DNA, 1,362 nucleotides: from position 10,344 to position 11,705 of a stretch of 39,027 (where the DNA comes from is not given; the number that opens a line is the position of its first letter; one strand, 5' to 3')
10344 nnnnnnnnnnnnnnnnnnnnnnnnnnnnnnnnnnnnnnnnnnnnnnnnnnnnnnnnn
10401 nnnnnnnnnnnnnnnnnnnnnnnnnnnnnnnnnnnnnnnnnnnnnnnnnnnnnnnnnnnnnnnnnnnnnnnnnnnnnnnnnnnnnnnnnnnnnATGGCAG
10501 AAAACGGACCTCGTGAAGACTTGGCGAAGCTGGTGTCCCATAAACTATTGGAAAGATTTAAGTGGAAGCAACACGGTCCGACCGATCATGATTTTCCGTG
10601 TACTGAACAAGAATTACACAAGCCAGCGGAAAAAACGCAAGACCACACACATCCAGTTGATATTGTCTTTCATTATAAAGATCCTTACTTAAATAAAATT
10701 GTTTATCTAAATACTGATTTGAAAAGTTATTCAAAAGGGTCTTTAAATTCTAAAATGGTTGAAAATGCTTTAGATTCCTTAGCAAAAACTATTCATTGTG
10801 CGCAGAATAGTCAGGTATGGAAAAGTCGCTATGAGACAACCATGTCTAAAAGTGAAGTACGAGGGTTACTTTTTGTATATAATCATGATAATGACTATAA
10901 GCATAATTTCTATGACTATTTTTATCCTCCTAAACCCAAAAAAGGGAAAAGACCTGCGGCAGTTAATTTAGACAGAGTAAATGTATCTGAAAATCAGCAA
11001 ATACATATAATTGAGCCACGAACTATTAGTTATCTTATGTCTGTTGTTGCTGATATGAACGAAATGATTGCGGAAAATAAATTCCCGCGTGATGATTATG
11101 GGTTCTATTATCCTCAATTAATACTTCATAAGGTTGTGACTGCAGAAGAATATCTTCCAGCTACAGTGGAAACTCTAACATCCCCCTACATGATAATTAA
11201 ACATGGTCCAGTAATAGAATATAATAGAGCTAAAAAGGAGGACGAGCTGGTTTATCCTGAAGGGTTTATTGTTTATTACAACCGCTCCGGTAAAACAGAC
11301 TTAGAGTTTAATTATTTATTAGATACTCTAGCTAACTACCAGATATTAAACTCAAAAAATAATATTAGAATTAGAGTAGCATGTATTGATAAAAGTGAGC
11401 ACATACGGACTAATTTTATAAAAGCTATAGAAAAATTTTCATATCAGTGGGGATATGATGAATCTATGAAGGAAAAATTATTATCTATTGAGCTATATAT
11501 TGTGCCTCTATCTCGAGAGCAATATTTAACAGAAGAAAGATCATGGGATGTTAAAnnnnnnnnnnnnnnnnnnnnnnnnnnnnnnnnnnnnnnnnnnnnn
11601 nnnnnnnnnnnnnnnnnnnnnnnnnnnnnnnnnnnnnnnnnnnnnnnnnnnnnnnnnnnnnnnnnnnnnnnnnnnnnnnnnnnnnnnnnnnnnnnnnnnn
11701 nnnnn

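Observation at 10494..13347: AT-rich three-gene operon of unrecognised proteins in the prophage hotspot between replication gene A and the portal gene: candidate new anti-phage defence system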

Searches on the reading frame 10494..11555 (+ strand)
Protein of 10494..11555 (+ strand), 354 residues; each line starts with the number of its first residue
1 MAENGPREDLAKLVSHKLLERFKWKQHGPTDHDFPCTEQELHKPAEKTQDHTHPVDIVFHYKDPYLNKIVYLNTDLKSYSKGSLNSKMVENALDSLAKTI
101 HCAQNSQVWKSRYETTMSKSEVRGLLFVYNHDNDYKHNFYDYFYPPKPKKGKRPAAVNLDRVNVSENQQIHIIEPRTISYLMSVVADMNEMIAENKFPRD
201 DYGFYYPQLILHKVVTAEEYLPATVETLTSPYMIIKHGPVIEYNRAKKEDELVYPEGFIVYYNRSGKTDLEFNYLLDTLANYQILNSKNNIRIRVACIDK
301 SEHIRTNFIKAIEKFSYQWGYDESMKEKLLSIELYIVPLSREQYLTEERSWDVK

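Call 3: search_protein_families(library=padloc, proteins=[window:10494-11555:+], max_evalue=1)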
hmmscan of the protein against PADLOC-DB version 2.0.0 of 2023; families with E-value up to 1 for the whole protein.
window:10494-11555:+ (354 aa): 1 family
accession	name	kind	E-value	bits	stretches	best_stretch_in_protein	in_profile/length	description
PDLC03004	Hp1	-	2.7e-62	209.3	1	10-324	11-304/333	-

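Call 4: search_protein_families(library=pfam, proteins=[window:10494-11555:+], max_evalue=1)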
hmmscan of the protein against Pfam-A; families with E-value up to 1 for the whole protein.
window:10494-11555:+ (354 aa): 2 families
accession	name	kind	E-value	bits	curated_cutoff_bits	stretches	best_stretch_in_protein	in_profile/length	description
PF24789.1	SAC9_GBDL_2nd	-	0.017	15.2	27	1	37-99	109-170/202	SAC9 second GBDL domain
PF18994.6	Prophage_tailD1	-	0.057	14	23.6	1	240-293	2-57/84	Prophage endopeptidase tail N-terminal domain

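Call 5: search_protein_families(library=ncbifam, proteins=[window:10494-11555:+], max_evalue=1)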
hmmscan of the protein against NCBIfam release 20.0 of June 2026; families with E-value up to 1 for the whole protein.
window:10494-11555:+ (354 aa): 1 family
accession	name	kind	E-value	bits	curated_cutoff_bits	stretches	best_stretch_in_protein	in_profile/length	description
NF047933.1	antiphage_GapS4a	subfamily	1.9e-10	40.5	270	1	15-211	16-198/302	GapS4a family protein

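Call 6: search_protein_families(library=phrogs, proteins=[window:10494-11555:+], max_evalue=1)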
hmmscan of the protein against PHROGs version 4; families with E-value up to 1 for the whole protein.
window:10494-11555:+ (354 aa): 1 family
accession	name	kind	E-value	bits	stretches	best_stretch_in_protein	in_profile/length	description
phrog_7059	-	unknown function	9.9e-127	423.9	1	1-353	1-338/339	-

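Call 31: find_homologous_proteins(query=window:10494-11555:+, max_evalue=0.001)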
Query window:10494-11555:+ (354 aa): 250 proteins with E <= 0.001 among 1002 candidates; the best 120 are listed.
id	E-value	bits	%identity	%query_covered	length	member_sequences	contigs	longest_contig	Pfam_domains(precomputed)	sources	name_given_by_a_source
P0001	7.6e-239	810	100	100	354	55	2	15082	PF26115.1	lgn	-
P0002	1.5e-204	697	83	100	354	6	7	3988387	PF26115.1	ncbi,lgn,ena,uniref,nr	ncbi:hypothetical protein [Morganella morganii]|uniref:hypothetical protein n=1 Tax=Morganella morga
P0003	1.5e-200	684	82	100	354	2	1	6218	PF26115.1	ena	-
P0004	1.2e-175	602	71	99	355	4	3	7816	PF26115.1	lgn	-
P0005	1.9e-168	578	67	100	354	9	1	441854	PF26115.1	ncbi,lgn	ncbi:hypothetical protein ACI093_001580 [Cronobacter turicensis]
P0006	2.2e-167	575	68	100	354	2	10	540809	PF26115.1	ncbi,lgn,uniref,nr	ncbi:hypothetical protein [Yersinia enterocolitica]|uniref:hypothetical protein n=1 Tax=Yersinia ent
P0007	4.8e-166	571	67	100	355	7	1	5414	PF26115.1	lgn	-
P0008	7.3e-166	570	67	100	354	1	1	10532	PF26115.1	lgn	-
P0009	9.3e-161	553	67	100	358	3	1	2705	PF26115.1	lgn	-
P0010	6.1e-158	544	65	100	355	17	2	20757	PF26115.1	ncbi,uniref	ncbi:hypothetical protein [Enterobacter hormaechei]|uniref:hypothetical protein n=1 Tax=Enterobacter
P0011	7.7e-151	521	61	99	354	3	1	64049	PF26115.1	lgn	-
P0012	3.1e-147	509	59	99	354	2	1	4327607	PF26115.1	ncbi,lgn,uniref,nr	ncbi:hypothetical protein [Pantoea rwandensis]|uniref:GAPS4 PD-(D/E)XK nuclease domain-containing pr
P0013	4.0e-146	505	60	99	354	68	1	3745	PF26115.1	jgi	-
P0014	8.6e-144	497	59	99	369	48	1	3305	PF26115.1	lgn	-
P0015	1.2e-141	490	60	99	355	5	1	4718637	PF26115.1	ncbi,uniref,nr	ncbi:hypothetical protein [Aeromonas veronii]|uniref:hypothetical protein n=1 Tax=Aeromonas veronii 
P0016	1.8e-141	490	61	99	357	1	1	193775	PF26115.1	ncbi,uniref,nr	ncbi:hypothetical protein [Shewanella algae]|uniref:hypothetical protein n=1 Tax=Shewanella algae Ta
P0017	5.4e-141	488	59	99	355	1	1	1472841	PF26115.1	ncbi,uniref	ncbi:hypothetical protein [Serratia ureilytica]|uniref:hypothetical protein n=1 Tax=Serratia ureilyt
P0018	6.2e-141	488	60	99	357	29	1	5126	PF26115.1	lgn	-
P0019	1.9e-140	486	62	99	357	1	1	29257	PF26115.1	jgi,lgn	jgi:hypothetical protein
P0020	8.3e-140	484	59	99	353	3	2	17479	PF26115.1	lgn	-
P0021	1.3e-139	484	61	99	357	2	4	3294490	PF26115.1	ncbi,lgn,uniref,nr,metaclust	ncbi:hypothetical protein VITU102760_21840 [Vibrio tubiashii]|uniref:GAPS4 PD-(D/E)XK nuclease domai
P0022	2.2e-138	480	58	99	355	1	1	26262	PF26115.1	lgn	-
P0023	3.7e-138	479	60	100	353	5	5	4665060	PF26115.1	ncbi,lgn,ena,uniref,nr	ncbi:hypothetical protein [Alteromonas macleodii]|uniref:GAPS4 PD-(D/E)XK nuclease domain-containing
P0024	7.6e-137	475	58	99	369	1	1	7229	PF26115.1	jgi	jgi:hypothetical protein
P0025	8.4e-137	474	56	100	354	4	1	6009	PF26115.1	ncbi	-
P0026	1.4e-136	474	59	99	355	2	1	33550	PF26115.1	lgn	-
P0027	1.8e-136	473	58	99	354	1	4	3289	PF26115.1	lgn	-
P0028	3.0e-136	473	59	99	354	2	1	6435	PF26115.1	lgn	-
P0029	3.1e-136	473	56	100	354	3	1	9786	PF26115.1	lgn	-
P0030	1.9e-135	470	57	100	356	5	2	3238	PF26115.1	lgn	-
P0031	2.8e-135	469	57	100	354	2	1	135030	PF26115.1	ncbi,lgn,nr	ncbi:hypothetical protein PUG46_14495 [Erwiniaceae bacterium L1_55_4]|nr:hypothetical protein [Erwin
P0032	3.4e-135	469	57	99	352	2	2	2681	PF26115.1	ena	-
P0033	4.6e-135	469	56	100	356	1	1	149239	PF26115.1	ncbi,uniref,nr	ncbi:hypothetical protein [Aeromonas caviae]|uniref:hypothetical protein n=1 Tax=Aeromonas caviae Ta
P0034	2.7e-134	466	57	99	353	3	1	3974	PF26115.1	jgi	-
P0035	9.3e-134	464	55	99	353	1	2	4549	PF26115.1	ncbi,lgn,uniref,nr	ncbi:hypothetical protein GOU96_17370 [Vibrio sp. R-1]|uniref:hypothetical protein n=1 Tax=Vibrio sp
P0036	1.8e-133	463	57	99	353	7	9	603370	PF26115.1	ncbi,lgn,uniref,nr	ncbi:hypothetical protein EX217_10885 [Providencia rettgeri]|uniref:hypothetical protein n=1 Tax=Pro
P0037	1.8e-133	463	58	99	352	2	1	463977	PF26115.1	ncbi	ncbi:TPA: hypothetical protein ACX6SR_000127 [Photobacterium damselae]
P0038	3.3e-133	463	58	99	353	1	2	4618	PF26115.1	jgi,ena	-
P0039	1.8e-132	460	55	100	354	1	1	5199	PF26115.1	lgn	-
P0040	3.2e-132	459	57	100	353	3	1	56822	PF26115.1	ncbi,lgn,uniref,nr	ncbi:hypothetical protein ORJ04_12255 [Rheinheimera baltica]|uniref:GAPS4 PD-(D/E)XK nuclease domain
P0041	2.0e-131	457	56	100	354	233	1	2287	PF26115.1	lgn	-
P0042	2.9e-131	456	55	100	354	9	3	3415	PF26115.1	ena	-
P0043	3.4e-130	453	55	99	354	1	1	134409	PF26115.1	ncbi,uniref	ncbi:hypothetical protein ACLECX_15140 [Lonsdalea quercina]|uniref:hypothetical protein n=1 Tax=Lons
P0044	2.3e-129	450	55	99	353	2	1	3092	PF26115.1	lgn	-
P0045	5.2e-129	449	53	100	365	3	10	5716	PF26115.1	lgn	-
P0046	8.9e-129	448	56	99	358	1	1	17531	PF26115.1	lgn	-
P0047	1.3e-128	447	55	99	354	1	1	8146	PF26115.1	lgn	-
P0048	1.4e-128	447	55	99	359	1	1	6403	PF26115.1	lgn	-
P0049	1.4e-127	444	56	99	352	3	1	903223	PF26115.1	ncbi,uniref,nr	ncbi:hypothetical protein [Aliivibrio fischeri]|uniref:hypothetical protein n=1 Tax=Aliivibrio fisch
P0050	1.6e-127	444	54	99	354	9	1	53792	PF26115.1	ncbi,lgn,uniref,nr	ncbi:hypothetical protein [Aeromonas sp. QDB63]|uniref:hypothetical protein n=1 Tax=Aeromonas sp. QD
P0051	2.7e-127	443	55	99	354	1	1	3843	PF26115.1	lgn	-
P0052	1.5e-125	437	54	99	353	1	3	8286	PF26115.1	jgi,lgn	jgi:hypothetical protein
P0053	3.3e-125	436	54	99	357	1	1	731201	PF26115.1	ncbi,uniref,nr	ncbi:hypothetical protein A9259_08050 [Vibrio cyclitrophicus]|uniref:hypothetical protein n=1 Tax=Vi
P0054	1.2e-123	431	53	99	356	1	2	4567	PF26115.1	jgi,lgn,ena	-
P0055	1.0e-121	425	54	99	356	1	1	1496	PF26115.1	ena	-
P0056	1.2e-121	425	54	99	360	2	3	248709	PF26115.1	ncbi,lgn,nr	ncbi:TPA: hypothetical protein RQJ86_002189 [Vibrio vulnificus]|nr:hypothetical protein [Vibrio vuln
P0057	1.5e-121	424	54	99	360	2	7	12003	PF26115.1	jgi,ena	jgi:hypothetical protein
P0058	1.7e-121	424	54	99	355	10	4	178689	PF26115.1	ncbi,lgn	ncbi:hypothetical protein ACK31O_06740 [Aeromonas caviae]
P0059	6.4e-117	409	51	99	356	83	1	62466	PF26115.1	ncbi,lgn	ncbi:TPA: hypothetical protein ACGG77_002226 [Vibrio cholerae]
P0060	2.7e-115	404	63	79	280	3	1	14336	PF26115.1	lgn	-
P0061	4.7e-115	403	51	99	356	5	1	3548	PF26115.1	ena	-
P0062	1.7e-114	401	52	99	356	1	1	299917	PF26115.1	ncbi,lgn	ncbi:hypothetical protein ACWI58_001450 [Vibrio fluvialis]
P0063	3.2e-114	400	51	100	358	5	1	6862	PF26115.1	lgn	-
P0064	1.1e-113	398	51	99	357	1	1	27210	PF26115.1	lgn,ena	-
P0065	1.6e-112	395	50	99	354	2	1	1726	PF26115.1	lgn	-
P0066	1.9e-112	394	50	99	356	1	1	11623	PF26115.1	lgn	-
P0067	9.6e-112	392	50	99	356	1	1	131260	PF26115.1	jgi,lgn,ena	-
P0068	1.0e-109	385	50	99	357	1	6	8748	PF26115.1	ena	-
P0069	1.0e-105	372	47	99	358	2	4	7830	PF26115.1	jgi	jgi:hypothetical protein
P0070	1.2e-101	359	59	72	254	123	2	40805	PF26115.1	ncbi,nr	ncbi:hypothetical protein F8W89_17790, partial [Salmonella enterica]|nr:hypothetical protein [Salmon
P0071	3.4e-95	338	44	99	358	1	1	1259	PF26115.1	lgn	-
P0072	5.4e-95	337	45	100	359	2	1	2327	PF26115.1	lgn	-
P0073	4.6e-94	334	43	99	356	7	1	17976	PF26115.1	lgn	-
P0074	1.2e-93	333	44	100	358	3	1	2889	PF26115.1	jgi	-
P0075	3.1e-93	331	43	100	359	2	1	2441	PF26115.1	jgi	-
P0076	3.9e-93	331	44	97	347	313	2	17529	PF26115.1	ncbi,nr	ncbi:hypothetical protein NZR18_004432, partial [Salmonella enterica]|nr:hypothetical protein [Salmo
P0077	1.4e-92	329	44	99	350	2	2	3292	PF26115.1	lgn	-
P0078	5.8e-92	327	44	100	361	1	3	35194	PF26115.1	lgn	-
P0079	7.1e-92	327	44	97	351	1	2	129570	PF26115.1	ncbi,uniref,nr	ncbi:hypothetical protein [Erwinia amylovora]|uniref:hypothetical protein n=1 Tax=Erwinia amylovora 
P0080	2.7e-91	325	42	99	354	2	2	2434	PF26115.1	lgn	-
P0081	4.8e-91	324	44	99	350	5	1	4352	PF26115.1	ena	-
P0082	7.0e-91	323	44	99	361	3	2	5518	PF26115.1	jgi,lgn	jgi:hypothetical protein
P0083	4.1e-90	321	43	99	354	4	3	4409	PF26115.1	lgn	-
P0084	4.4e-90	321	41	99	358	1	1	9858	PF26115.1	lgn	-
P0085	5.1e-90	321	44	97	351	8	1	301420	PF26115.1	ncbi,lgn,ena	-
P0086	7.7e-90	320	44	97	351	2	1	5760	PF26115.1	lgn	-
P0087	2.1e-89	319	44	97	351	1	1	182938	PF26115.1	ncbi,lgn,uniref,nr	ncbi:hypothetical protein [Marinobacterium stanieri]|uniref:GAPS4 PD-(D/E)XK nuclease domain-contain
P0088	2.9e-89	318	44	97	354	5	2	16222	PF26115.1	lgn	-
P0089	4.6e-89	317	41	99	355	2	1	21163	PF26115.1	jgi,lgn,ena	-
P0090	7.4e-89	317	52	75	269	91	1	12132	PF26115.1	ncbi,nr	ncbi:hypothetical protein FUA07_20105, partial [Salmonella enterica]|nr:hypothetical protein [Salmon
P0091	9.3e-89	316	42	100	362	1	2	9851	PF26115.1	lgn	-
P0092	1.1e-88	316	42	99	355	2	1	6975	PF26115.1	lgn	-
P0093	1.5e-88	316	44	97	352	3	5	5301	PF26115.1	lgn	-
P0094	2.7e-88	315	41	99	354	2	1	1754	PF26115.1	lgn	-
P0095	4.3e-88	314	42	99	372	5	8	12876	PF26115.1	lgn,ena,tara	tara:strand:+ start:2192 stop:3310 length:1119 start_codon:yes stop_codon:yes gene_type:complete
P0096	5.3e-88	314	41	99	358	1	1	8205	PF26115.1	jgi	jgi:hypothetical protein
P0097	5.8e-88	314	43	97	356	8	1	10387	PF26115.1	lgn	-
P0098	1.7e-87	312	44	99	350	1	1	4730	PF26115.1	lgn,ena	-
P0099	1.9e-87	312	42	97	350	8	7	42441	PF26115.1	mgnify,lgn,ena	mgnify:CR=1 FL=1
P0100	2.7e-87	312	43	97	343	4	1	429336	PF26115.1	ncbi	ncbi:hypothetical protein ACS5PM_19815 [Ideonella sp. YS5]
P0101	2.8e-87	312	44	97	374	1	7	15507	PF26115.1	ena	-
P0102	3.6e-87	311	43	100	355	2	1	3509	PF26115.1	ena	-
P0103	3.8e-87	311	43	97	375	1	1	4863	PF26115.1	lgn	-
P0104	3.9e-87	311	41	100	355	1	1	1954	PF26115.1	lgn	-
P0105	4.8e-87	311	44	99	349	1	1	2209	PF26115.1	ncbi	-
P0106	5.0e-87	311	44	99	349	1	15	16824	PF26115.1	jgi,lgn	jgi:hypothetical protein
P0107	6.0e-87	310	44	97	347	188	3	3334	PF26115.1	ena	-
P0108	6.5e-87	310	44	97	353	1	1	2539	PF26115.1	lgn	-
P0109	7.3e-87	310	41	99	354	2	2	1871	PF26115.1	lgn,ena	-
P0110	7.3e-87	310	44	97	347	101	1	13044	PF26115.1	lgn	-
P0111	8.1e-87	310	43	100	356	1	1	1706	PF26115.1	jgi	jgi:hypothetical protein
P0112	8.1e-87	310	43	99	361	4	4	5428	PF26115.1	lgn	-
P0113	1.2e-86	309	42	97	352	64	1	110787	PF26115.1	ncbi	ncbi:hypothetical protein ACE3KA_15280 [Enterobacter hormaechei subsp. xiangfangensis]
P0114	1.6e-86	309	41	99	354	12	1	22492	PF26115.1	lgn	-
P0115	1.9e-86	309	43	99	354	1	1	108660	PF26115.1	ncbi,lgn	-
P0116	2.2e-86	309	43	99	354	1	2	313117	PF26115.1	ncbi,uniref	ncbi:hypothetical protein ACIGHN_11900 [Acidovorax sp. NPDC077693]|uniref:hypothetical protein n=1 T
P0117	2.3e-86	309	43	98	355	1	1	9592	PF26115.1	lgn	-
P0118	3.1e-86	308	42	100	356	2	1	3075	PF26115.1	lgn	-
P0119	4.5e-86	308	41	100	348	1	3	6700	PF26115.1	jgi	jgi:hypothetical protein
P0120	1.4e-85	306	42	99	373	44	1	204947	PF26115.1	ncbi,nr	ncbi:TPA: hypothetical protein I7725_05085 [Vibrio vulnificus]|nr:hypothetical protein [Vibrio vulni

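Call 36: search_solved_structures(query=A1, max_evalue=10, show_alignments=2)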
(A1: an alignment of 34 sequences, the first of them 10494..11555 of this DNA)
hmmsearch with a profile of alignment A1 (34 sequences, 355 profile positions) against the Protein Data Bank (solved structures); distinct sequences matched with E-value up to 10: 1.
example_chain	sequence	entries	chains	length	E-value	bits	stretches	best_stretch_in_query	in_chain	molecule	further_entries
3ewl_A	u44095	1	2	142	1.5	11.2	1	202-295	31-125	uncharacterized conserved protein BF1870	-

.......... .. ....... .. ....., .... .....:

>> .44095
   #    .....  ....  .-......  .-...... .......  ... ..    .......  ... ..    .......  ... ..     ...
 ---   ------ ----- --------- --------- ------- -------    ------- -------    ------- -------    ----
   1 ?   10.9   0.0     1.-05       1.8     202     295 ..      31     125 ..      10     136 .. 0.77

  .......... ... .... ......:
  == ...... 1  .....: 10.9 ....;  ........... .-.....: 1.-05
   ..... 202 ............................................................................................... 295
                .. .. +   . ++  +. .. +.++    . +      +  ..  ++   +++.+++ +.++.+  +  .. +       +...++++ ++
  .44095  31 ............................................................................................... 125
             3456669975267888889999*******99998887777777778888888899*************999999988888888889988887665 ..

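Call 46: search_dna_similar(query=window:10494-11555:+, collection=phages, mode=protein, max_evalue=10, max_rows=40)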
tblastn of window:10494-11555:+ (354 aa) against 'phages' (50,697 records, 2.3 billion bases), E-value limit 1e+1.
Records with a match: 8; places in all: 8; records where one place covers at least 80% of the query: 8.
Best place of each record, by identity: <60% 8.
By first word of the organism name: Klebsiella 4; Pseudomonas 2; Vibrio 2.
By host as written in the record: Pseudomonas aeruginosa 2; Klebsiella pneumoniae ST437-OXA245 2; Klebsiella pneumoniae ST512-KPC3 1; Klebsiella pneumoniae ST258-KPC3 1; Vibrio cyclitrophicus 10N.237.312.G08 1; Vibrio cyclitrophicus 1F53 1.
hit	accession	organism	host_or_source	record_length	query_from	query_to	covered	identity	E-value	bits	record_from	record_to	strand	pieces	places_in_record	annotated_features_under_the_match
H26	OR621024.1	Pseudomonas phage 99-2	Pseudomonas aeruginosa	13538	4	353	99%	36.8%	6e-73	251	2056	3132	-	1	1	nuclease related protein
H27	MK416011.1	Klebsiella phage ST437-OXA245phi4.1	Klebsiella pneumoniae ST437-OXA245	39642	2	351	99%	35.6%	7e-54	196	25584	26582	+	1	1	hypothetical protein (x2)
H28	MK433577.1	Klebsiella phage ST512-KPC3phi13.6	Klebsiella pneumoniae ST512-KPC3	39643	2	351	99%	35.6%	7e-54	196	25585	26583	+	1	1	hypothetical protein (x2)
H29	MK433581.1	Klebsiella phage ST258-KPC3phi16.1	Klebsiella pneumoniae ST258-KPC3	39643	2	351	99%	35.6%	7e-54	196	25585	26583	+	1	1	hypothetical protein (x2)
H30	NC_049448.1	Klebsiella phage ST437-OXA245phi4.1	Klebsiella pneumoniae ST437-OXA245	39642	2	351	99%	35.6%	7e-54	196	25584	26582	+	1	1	hypothetical protein (x2)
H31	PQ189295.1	Vibrio phage 10N.237.312.G08_PE003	Vibrio cyclitrophicus 10N.237.312.G08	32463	1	329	92%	32.8%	4e-37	179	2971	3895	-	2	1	hypothetical protein (x2)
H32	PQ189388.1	Vibrio phage 1F53_PE003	Vibrio cyclitrophicus 1F53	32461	1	329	93%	32.2%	1e-46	175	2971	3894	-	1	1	hypothetical protein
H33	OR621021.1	Pseudomonas phage 54-4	Pseudomonas aeruginosa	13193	1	330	93%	30.8%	4e-39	153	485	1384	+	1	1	nuclease related protein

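Call 57: find_related_loci(query=A1, collection=genome_contigs, flank=6000)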
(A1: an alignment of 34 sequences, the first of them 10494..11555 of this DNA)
Query A1 (354 aa) in genome_contigs; peptide patterns used: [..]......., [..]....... (x = any residue, [..] = any of these).
160 stretches matched a pattern; 105 encode a relative of the query (tblastn E <= 1e-3); the best 80 are kept; 80 distinct loci.
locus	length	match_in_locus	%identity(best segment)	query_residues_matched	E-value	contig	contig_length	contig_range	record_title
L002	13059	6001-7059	69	1-353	1e-175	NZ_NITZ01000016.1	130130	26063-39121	Xenorhabdus miraniensis strain DSM 17902 Xmir_16, whole genome shotgun sequence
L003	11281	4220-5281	68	1-354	1e-175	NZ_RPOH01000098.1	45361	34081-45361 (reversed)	Buttiauxella warmboldiae strain CCUG 35512 buttiauxella_warmboldiae_CCUG35512T_0000098, whole genome shotgun sequence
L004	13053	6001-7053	52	1-351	1e-122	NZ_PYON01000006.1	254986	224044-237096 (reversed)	Photobacterium kishitanii strain ATCC BAA-1194 CFSAN065434_6, whole genome shotgun sequence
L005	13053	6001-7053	51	1-351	2e-119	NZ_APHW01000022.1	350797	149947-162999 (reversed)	Vibrio rotiferianus CAIM 577 = LMG 21460 strain CAIM 577 22contig020, whole genome shotgun sequence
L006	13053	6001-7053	50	1-351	5e-118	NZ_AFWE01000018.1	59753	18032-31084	Vibrio scophthalmi LMG 19158 VIS19158_117, whole genome shotgun sequence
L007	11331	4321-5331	44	9-351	7e-95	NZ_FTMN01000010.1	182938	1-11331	Marinobacterium stanieri strain DSM 7027, whole genome shotgun sequence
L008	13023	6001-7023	44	10-352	2e-94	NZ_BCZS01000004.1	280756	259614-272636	Pluralibacter gergoviae ATCC 33028 = NBRC 105706, whole genome shotgun sequence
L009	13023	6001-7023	43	10-352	5e-94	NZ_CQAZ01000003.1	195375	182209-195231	Yersinia pekkanenii strain A125KOH2, whole genome shotgun sequence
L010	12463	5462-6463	44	10-352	2e-92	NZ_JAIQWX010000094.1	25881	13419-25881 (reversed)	Pseudomonas sp. REP124 94, whole genome shotgun sequence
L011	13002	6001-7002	44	10-352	1e-92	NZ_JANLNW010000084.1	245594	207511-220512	Pseudomonas sp. 6D_7.1_Bac1 5, whole genome shotgun sequence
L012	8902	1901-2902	44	10-352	4e-92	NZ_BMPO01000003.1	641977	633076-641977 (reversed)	Pseudomonas matsuisoli strain JCM 30078 sequence03, whole genome shotgun sequence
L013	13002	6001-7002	44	10-352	3e-92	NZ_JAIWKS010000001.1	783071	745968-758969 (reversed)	Pseudomonas uvaldensis strain 20TX0172 1, whole genome shotgun sequence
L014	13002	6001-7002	44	10-352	5e-92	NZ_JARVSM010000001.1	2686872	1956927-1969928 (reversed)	Pseudomonas sp. efr-133-TYG-5 NODE_1_length_2686872_cov_52.800816, whole genome shotgun sequence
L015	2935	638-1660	43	10-352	8e-94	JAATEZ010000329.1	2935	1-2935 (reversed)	MAG: Lactobacillales bacterium isolate bin_153 k141_880974, whole genome shotgun sequence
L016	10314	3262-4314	43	2-352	2e-91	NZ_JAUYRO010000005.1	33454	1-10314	MAG: Methyloversatilis sp. isolate C5_maxbin.029 C5_k141_255972, whole genome shotgun sequence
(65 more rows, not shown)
